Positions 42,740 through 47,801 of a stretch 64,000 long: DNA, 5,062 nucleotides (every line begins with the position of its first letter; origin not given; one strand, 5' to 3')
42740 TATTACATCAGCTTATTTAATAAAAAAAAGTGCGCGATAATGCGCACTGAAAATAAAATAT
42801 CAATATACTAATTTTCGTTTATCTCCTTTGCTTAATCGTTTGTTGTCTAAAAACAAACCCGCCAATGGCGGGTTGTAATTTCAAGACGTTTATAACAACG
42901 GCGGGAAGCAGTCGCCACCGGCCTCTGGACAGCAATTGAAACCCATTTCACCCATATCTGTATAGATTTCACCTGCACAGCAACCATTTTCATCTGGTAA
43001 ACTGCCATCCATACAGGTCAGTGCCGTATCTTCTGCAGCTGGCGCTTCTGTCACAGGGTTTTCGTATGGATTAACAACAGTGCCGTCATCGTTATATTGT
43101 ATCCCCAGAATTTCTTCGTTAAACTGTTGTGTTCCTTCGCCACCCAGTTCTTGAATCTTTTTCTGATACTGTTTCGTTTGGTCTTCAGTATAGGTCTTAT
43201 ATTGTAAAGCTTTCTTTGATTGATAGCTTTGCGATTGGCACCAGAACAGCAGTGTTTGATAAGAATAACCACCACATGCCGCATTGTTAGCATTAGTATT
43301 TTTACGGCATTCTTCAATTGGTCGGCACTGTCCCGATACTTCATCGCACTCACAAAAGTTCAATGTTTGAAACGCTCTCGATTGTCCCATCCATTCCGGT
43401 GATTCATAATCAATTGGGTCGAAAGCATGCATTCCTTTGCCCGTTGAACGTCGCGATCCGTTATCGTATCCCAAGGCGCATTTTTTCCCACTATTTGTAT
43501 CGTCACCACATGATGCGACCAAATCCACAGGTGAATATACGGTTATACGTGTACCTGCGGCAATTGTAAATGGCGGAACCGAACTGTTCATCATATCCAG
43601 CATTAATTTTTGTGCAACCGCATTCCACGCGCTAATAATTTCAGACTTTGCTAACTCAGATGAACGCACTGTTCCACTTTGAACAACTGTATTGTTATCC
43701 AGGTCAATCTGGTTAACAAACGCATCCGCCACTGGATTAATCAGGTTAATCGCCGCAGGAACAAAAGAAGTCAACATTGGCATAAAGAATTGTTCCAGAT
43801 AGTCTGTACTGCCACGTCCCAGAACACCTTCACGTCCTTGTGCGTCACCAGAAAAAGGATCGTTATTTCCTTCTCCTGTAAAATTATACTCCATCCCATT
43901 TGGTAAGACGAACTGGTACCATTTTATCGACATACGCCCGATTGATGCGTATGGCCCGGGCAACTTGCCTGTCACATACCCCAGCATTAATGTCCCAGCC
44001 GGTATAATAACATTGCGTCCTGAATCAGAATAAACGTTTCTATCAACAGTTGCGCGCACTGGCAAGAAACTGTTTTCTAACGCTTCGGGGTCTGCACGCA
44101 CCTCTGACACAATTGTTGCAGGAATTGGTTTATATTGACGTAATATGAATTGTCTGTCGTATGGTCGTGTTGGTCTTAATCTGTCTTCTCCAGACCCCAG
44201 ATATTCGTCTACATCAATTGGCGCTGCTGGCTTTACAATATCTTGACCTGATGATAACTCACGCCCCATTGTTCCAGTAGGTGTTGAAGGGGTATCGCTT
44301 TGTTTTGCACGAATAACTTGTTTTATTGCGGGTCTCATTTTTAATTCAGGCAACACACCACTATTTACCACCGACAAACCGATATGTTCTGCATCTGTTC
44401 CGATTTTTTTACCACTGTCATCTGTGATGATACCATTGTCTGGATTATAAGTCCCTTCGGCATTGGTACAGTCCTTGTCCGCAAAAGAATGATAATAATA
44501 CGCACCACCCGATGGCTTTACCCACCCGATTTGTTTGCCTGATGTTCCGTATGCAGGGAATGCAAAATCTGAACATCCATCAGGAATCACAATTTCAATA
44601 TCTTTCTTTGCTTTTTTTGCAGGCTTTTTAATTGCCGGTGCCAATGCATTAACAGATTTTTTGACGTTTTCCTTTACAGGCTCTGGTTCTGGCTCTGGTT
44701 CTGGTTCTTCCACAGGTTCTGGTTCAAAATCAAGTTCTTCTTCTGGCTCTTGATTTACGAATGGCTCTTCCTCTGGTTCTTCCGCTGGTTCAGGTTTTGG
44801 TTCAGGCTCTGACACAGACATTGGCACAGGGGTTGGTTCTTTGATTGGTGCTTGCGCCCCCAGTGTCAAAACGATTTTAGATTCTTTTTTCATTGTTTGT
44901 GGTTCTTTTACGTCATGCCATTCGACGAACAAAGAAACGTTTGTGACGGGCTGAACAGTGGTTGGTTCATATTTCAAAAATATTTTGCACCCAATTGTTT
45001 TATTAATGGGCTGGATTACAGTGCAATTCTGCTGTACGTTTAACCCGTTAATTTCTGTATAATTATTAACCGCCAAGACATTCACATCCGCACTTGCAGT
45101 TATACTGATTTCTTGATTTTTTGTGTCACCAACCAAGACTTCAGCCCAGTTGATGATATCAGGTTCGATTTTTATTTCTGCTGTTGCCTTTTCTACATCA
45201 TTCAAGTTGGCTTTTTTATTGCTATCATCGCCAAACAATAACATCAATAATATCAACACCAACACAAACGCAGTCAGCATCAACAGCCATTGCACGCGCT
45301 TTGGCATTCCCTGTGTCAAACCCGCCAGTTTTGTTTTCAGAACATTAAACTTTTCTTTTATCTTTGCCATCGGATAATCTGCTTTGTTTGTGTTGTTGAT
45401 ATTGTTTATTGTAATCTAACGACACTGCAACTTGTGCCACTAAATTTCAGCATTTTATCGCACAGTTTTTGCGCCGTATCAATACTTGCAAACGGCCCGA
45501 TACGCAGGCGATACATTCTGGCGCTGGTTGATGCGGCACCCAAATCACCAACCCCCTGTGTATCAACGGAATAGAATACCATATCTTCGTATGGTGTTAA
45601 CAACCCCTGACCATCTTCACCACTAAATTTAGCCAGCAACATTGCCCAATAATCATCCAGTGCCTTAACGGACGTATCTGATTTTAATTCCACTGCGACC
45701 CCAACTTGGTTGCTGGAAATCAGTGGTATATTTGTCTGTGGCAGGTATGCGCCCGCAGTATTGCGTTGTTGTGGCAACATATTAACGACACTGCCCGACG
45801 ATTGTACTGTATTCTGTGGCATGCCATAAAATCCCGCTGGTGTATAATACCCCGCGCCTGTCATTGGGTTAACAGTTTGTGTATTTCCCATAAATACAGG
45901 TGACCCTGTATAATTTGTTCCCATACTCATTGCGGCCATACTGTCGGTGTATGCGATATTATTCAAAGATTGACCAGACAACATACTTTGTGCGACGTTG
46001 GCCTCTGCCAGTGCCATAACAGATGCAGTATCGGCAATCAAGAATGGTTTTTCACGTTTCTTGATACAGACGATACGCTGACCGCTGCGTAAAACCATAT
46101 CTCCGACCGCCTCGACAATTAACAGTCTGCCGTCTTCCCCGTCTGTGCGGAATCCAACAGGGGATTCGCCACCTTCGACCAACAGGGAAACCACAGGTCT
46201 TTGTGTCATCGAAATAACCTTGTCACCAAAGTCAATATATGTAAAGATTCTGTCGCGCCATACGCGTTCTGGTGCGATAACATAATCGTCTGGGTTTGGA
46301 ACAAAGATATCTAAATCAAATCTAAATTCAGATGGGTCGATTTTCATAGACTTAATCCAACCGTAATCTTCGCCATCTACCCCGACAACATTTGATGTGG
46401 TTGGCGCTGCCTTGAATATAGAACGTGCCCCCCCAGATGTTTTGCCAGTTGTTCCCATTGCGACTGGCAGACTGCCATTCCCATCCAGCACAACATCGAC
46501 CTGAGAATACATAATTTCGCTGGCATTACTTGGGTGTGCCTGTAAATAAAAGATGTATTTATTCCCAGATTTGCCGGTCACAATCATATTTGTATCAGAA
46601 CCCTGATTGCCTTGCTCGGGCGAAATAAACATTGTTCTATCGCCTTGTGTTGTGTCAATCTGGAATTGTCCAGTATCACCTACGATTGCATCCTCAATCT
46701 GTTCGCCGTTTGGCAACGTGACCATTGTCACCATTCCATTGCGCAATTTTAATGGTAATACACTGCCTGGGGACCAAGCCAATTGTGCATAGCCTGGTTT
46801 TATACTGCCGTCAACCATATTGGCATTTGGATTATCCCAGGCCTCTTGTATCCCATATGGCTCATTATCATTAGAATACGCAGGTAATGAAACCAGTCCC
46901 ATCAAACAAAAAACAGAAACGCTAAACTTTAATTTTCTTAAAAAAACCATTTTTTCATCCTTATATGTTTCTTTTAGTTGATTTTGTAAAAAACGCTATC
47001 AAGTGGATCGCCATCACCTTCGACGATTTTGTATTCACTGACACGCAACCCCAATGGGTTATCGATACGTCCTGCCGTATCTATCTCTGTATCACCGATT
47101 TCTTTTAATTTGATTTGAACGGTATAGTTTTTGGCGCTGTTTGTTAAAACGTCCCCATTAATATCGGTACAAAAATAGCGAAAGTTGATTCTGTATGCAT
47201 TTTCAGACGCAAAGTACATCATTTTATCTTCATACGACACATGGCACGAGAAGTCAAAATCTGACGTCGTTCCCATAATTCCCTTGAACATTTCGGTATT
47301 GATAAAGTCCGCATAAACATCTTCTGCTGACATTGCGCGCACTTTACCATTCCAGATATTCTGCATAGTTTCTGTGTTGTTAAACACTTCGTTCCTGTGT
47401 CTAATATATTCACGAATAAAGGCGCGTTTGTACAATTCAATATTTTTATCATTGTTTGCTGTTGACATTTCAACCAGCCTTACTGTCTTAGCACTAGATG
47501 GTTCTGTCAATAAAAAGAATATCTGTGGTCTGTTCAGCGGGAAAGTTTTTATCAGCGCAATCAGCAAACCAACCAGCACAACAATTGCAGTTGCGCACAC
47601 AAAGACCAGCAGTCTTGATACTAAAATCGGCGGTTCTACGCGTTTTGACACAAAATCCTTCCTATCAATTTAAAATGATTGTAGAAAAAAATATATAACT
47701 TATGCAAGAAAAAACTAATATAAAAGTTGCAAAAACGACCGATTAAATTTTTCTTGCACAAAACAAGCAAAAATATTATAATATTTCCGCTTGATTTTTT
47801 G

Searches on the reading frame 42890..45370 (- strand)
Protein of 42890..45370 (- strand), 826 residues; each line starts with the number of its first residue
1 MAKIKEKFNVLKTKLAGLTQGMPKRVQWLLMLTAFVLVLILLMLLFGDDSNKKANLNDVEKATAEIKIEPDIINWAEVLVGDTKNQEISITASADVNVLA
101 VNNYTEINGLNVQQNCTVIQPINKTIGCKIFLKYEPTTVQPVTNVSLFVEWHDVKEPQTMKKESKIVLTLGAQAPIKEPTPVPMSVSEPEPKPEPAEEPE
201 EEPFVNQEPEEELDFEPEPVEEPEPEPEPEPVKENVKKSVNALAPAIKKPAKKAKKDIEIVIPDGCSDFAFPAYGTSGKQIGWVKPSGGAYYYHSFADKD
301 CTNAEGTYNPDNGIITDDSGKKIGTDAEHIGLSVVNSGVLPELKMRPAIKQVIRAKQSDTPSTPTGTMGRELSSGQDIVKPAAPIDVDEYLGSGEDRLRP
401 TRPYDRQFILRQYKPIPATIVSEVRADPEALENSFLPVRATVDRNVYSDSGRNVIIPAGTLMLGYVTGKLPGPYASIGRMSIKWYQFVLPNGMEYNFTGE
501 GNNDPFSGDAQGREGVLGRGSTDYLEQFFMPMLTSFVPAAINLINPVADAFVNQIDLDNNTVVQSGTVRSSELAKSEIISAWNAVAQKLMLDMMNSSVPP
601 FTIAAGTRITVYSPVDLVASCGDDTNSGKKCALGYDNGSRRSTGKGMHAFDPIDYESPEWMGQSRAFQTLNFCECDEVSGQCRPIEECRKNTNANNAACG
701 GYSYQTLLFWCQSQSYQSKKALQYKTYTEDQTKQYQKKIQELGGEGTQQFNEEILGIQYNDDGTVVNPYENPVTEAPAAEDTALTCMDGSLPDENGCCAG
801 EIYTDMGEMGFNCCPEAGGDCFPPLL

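Call 8: search_protein_families(library=pfam, proteins=[window:42890-45370:-], max_evalue=0.001)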
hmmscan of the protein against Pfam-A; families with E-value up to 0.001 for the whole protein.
window:42890-45370:- (826 aa): 2 families
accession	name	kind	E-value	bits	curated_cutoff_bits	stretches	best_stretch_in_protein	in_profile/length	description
PF03743.19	TrbI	-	1.5e-13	51.5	35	1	412-615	4-184/188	Bacterial conjugation TrbI-like protein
PF05887.16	Trypan_PARP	-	1.9e-05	25.1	100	1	181-240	59-119/134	Procyclic acidic repetitive protein (PARP)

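Call 59: find_related_loci(query=window:42890-45370:-, collection=genome_contigs, flank=10000)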
Query window:42890-45370:- (826 aa) in genome_contigs; peptide patterns used: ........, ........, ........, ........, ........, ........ (x = any residue, [..] = any of these).
63 stretches matched a pattern; 22 encode a relative of the query (tblastn E <= 1e-3); 22 distinct loci.
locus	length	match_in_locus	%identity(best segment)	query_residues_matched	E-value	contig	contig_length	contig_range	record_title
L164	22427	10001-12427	69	1-826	0e+0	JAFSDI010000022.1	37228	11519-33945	MAG: Alphaproteobacteria bacterium isolate RGIG3039 Goat_Rectum-4__c561225, whole genome shotgun sequence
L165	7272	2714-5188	69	1-826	0e+0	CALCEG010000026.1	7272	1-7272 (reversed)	MAG TPA_asm: uncultured Alphaproteobacteria bacterium isolate SRR6425765_bin.98_CONCOCT_v1.1_MAG genome assembly, contig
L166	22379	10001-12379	54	11-826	0e+0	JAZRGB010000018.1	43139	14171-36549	MAG: Candidatus Enterousia sp. isolate T1900045493_YK20190187.MAGScoT_cleanbin_000028 SGB_7394_k141_2884936, whole genom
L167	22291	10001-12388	52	8-826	0e+0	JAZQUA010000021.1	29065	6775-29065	MAG: Candidatus Enterousia sp. isolate T1900045184_TC20190180.MAGScoT_cleanbin_000030 SGB_9218_k141_951515, whole genome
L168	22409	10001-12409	52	11-826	0e+0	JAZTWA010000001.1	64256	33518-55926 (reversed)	MAG: Candidatus Enterousia sp. isolate T1900045335_YK20190024.MAGScoT_cleanbin_000047 SGB_6593_k141_483291, whole genome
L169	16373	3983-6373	51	11-826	0e+0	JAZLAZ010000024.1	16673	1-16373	MAG: Candidatus Enterousia sp. isolate T1900045067_TC20190061.MAGScoT_cleanbin_000021 SGB_4608_k141_1244995, whole genom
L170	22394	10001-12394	50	7-826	0e+0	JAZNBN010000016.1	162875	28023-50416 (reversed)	MAG: Candidatus Enterousia sp. isolate T1900044741_TS20190207.MAGScoT_cleanbin_000046 SGB_2069_k141_384746, whole genome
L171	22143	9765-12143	52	11-826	0e+0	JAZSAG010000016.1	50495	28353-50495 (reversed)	MAG: Candidatus Enterousia sp. isolate T1900044938_TS20190404.MAGScoT_cleanbin_000029 SGB_3452_k141_1324663, whole genom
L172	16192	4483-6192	54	264-826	0e+0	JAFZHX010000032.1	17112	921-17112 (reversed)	MAG: Alphaproteobacteria bacterium isolate RGIG7782 Water_buffalos_Rectum.Co__c2769237, whole genome shotgun sequence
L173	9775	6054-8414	51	11-825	0e+0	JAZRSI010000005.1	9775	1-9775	MAG: Candidatus Enterousia sp. isolate T1900045347_YK20190037.MAGScoT_cleanbin_000032 SGB_6723_k141_225261, whole genome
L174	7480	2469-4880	39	1-825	3e-177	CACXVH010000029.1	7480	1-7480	MAG: uncultured proteobacterium isolate RUG11635 genome assembly, contig: RUG11635_asm_29, whole genome shotgun sequence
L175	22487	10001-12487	76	1-826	0e+0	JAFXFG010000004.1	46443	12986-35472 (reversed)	MAG: Alphaproteobacteria bacterium isolate RGIG6362 Sheep_Rectum-4__c141157, whole genome shotgun sequence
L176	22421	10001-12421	40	1-825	0e+0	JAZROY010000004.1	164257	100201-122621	MAG: Candidatus Enterousia sp. isolate T1900045382_YK20190072.MAGScoT_cleanbin_000027 SGB_6902_k141_81240, whole genome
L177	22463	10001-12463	51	11-826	0e+0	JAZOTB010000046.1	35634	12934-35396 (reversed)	MAG: Candidatus Enterousia sp. isolate T1900045541_YK20190235.MAGScoT_cleanbin_000047 SGB_7810_k141_3688707, whole genom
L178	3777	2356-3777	36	7-490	3e-69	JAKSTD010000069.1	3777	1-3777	MAG: Alphaproteobacteria bacterium isolate Horse_feces298 MAG298_69, whole genome shotgun sequence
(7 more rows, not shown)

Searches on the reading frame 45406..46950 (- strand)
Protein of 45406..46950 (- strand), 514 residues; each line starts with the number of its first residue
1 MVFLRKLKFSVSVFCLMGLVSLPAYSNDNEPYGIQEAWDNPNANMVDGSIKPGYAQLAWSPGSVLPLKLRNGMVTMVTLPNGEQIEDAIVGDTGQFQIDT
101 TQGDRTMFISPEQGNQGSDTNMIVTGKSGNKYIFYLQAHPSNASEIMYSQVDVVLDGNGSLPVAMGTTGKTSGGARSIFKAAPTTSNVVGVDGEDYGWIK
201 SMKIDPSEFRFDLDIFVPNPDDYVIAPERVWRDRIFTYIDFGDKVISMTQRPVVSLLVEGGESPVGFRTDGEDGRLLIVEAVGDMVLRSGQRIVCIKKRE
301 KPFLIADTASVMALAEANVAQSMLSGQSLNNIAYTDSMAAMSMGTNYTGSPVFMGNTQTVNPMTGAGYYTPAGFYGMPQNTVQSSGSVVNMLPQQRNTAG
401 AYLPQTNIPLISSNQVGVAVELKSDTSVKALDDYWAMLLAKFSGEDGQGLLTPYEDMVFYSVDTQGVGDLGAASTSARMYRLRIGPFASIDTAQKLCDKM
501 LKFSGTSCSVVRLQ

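Call 8: search_protein_families(library=pfam, proteins=[window:45406-46950:-], max_evalue=0.001)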
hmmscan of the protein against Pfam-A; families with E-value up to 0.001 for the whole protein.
window:45406-46950:- (514 aa): 3 families
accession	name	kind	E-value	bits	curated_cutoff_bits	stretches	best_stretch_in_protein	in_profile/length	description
PF03524.21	CagX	-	5.1e-23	82.4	34.2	1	56-298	5-197/198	Conjugal transfer protein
PF05036.18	SPOR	-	2.2e-05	25.1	21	1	476-512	40-76/76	SPOR domain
PF06586.17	TraK_N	-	0.0001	23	24.8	1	60-147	3-90/100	TraK N-terminal domain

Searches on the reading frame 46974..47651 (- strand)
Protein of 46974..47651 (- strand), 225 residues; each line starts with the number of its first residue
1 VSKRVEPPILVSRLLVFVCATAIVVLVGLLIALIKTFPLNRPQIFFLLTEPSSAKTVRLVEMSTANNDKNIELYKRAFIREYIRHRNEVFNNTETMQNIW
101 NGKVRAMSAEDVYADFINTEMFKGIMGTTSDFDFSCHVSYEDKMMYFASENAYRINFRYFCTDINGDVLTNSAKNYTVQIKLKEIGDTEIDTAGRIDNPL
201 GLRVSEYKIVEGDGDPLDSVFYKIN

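Call 8: search_protein_families(library=pfam, proteins=[window:46974-47651:-], max_evalue=0.001)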
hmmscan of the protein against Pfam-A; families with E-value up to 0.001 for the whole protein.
window:46974-47651:- (225 aa): 1 family
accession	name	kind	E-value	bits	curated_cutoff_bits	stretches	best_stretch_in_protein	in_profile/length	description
PF04335.19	VirB8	-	1.3e-09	38.6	23.2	1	13-210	18-211/213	VirB8 protein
